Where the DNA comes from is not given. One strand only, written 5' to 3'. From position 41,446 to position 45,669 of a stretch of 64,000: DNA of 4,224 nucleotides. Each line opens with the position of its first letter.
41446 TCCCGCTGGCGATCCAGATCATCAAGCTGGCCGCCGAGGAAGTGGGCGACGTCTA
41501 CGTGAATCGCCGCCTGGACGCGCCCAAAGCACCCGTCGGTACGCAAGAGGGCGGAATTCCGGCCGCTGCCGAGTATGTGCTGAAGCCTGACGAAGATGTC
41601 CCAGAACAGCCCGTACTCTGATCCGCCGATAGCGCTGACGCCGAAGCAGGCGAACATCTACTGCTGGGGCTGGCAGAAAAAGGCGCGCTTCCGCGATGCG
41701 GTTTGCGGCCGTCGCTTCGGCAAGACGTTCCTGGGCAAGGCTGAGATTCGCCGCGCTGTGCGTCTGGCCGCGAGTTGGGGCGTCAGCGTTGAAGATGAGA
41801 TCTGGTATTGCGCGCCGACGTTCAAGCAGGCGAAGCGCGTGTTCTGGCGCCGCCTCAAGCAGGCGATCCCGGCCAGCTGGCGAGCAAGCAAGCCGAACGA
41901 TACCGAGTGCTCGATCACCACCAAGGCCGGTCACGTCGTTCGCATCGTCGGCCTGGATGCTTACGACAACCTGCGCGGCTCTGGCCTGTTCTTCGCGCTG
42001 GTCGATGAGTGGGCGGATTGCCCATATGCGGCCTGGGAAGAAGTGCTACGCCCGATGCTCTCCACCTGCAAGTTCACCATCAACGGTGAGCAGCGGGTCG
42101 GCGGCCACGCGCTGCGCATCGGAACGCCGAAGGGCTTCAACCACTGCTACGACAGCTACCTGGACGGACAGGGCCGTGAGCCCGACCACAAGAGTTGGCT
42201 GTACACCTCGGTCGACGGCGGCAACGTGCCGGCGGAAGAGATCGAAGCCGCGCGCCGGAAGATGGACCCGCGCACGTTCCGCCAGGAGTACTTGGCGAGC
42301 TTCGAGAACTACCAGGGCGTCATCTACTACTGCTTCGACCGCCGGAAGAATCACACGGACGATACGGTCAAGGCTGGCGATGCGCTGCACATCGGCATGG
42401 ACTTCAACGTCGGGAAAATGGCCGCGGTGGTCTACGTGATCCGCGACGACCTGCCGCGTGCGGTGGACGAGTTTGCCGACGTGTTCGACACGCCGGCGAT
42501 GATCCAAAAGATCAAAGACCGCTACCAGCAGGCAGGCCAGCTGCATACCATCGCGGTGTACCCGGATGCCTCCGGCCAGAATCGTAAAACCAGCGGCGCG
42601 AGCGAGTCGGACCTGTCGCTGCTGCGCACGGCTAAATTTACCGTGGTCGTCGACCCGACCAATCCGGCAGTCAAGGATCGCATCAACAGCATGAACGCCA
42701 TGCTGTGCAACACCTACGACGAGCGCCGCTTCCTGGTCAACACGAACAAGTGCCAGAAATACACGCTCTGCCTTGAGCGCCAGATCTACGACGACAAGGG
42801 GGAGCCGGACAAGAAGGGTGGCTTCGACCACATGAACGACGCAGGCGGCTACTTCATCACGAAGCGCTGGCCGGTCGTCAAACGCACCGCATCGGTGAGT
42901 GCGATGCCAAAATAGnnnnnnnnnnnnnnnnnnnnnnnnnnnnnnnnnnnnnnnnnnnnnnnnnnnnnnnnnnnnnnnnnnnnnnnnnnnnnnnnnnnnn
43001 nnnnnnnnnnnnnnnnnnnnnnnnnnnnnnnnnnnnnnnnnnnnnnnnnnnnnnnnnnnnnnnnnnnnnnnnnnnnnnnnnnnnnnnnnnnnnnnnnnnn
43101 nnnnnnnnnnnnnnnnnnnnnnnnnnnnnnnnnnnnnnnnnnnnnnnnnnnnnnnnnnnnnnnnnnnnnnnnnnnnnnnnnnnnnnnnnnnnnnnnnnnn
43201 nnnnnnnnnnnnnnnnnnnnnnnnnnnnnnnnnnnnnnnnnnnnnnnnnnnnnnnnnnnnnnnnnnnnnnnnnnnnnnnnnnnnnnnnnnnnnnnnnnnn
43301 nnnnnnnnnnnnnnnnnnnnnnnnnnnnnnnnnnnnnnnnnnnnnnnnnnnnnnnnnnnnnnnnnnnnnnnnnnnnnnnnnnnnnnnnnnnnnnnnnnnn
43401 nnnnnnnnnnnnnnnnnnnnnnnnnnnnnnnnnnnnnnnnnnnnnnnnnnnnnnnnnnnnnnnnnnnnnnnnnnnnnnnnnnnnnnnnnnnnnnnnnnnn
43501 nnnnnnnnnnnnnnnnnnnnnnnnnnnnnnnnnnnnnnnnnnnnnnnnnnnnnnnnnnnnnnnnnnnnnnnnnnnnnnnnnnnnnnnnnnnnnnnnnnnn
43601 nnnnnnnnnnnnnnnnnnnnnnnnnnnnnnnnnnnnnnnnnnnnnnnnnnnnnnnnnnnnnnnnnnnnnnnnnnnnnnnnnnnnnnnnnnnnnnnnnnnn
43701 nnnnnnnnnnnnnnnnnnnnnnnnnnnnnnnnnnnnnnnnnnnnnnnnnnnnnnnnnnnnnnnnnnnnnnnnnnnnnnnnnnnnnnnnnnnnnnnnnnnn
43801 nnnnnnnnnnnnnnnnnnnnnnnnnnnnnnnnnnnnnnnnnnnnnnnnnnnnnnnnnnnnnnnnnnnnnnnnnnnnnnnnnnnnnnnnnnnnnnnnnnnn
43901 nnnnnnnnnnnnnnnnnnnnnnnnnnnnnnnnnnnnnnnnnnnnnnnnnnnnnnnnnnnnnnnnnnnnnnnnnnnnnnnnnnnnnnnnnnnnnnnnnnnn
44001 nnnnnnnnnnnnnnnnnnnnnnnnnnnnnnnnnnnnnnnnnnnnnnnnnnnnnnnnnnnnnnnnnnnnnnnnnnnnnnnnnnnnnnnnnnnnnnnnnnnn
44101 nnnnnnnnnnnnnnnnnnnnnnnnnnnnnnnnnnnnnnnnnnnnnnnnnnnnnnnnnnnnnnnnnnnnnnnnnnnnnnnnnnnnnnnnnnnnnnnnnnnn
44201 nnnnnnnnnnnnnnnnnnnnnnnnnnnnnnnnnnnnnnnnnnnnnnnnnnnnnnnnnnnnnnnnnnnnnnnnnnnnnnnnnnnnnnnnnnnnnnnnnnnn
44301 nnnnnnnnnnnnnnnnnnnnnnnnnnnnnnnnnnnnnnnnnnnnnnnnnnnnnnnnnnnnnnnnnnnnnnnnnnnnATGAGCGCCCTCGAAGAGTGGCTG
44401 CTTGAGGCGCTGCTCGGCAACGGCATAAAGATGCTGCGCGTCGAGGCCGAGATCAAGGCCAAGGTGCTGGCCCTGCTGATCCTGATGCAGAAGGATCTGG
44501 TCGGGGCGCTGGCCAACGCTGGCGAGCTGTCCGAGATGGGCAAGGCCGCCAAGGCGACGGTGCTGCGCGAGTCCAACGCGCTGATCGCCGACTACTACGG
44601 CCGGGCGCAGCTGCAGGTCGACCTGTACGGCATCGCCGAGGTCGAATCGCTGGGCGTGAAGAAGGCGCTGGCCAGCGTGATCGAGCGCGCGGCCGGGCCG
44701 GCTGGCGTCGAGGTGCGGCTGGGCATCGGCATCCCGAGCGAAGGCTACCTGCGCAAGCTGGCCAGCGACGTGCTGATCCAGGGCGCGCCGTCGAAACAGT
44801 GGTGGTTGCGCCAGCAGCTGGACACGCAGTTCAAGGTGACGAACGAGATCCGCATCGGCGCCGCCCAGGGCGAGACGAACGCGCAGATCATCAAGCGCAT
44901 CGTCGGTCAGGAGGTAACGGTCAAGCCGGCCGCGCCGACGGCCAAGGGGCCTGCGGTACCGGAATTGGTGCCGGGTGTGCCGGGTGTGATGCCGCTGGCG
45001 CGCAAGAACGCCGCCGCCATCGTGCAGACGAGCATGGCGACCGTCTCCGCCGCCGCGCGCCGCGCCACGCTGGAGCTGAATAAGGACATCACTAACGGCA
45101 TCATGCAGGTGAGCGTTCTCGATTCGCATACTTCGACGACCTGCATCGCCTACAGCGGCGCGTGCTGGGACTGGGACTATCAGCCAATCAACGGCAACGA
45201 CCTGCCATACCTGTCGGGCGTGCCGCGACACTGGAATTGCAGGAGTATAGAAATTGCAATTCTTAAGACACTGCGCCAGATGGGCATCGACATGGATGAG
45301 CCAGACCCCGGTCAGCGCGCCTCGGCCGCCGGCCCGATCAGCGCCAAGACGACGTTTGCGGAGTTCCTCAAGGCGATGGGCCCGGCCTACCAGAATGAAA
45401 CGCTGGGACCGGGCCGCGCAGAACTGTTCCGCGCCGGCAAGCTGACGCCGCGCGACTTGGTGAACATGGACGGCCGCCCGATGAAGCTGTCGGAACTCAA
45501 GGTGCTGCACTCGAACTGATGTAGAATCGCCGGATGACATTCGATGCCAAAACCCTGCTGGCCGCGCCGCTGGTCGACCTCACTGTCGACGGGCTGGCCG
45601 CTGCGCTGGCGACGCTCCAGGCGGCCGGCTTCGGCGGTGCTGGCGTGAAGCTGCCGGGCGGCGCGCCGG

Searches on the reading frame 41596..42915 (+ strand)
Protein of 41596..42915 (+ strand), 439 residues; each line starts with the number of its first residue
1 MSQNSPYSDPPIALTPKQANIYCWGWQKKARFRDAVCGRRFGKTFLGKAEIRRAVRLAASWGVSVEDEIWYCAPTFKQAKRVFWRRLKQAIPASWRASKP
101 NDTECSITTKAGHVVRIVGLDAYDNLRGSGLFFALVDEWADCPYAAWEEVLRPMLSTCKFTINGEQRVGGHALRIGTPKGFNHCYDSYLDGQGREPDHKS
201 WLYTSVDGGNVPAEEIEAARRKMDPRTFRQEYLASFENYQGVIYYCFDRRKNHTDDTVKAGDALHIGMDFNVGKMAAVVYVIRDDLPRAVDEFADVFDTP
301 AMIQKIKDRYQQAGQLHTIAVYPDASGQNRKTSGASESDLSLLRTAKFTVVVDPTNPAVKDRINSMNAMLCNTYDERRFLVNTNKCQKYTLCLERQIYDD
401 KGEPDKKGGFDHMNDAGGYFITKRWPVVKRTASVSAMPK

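Call 4: search_protein_families(library=phrogs, proteins=[window:41596-42915:+], max_evalue=0.01)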
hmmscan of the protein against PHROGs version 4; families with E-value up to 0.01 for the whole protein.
window:41596-42915:+ (439 aa): 5 families
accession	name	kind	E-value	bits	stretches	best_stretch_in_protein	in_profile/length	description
phrog_10250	-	head and packaging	1.5e-58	199.3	1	220-434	2-225/228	terminase large subunit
phrog_2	-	head and packaging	1.2e-47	164.2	1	11-430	263-599/807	terminase large subunit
phrog_38319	-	unknown function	3.4e-12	47.3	1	29-280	17-269/271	-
phrog_7579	-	head and packaging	0.0017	18.6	1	35-238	22-215/239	terminase large subunit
phrog_9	-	head and packaging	0.0042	16.9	1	19-140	211-330/812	terminase large subunit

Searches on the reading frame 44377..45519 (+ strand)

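Call 4: search_protein_families(library=phrogs, proteins=[window:44377-45519:+], max_evalue=0.01)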
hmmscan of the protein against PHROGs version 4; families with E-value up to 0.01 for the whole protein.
window:44377-45519:+ (380 aa): 10 families
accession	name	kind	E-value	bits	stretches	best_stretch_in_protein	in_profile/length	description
phrog_241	-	head and packaging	1.1e-79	270.3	1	1-377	10-355/679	head morphogenesis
phrog_7625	-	head and packaging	6e-27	95.7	1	134-368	115-322/504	head morphogenesis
phrog_6577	-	unknown function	3.8e-20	72.8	1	150-378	115-315/1066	-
phrog_21789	-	head and packaging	6e-20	71.6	1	5-298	6-262/1195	virion structural protein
phrog_14819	-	unknown function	9.2e-11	42.8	1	298-377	3-81/91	-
phrog_4728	-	head and packaging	6.8e-08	32.7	1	139-354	173-361/591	head morphogenesis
phrog_595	-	head and packaging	3.4e-07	31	1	121-297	157-299/513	head maturation protease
phrog_2841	-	head and packaging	5.9e-06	26.6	1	152-297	197-308/525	minor head protein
phrog_115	-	head and packaging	0.00073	19.8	1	135-296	192-318/665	minor head protein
phrog_3517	-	head and packaging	0.0096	16.2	0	208-302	231-335/371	head morphogenesis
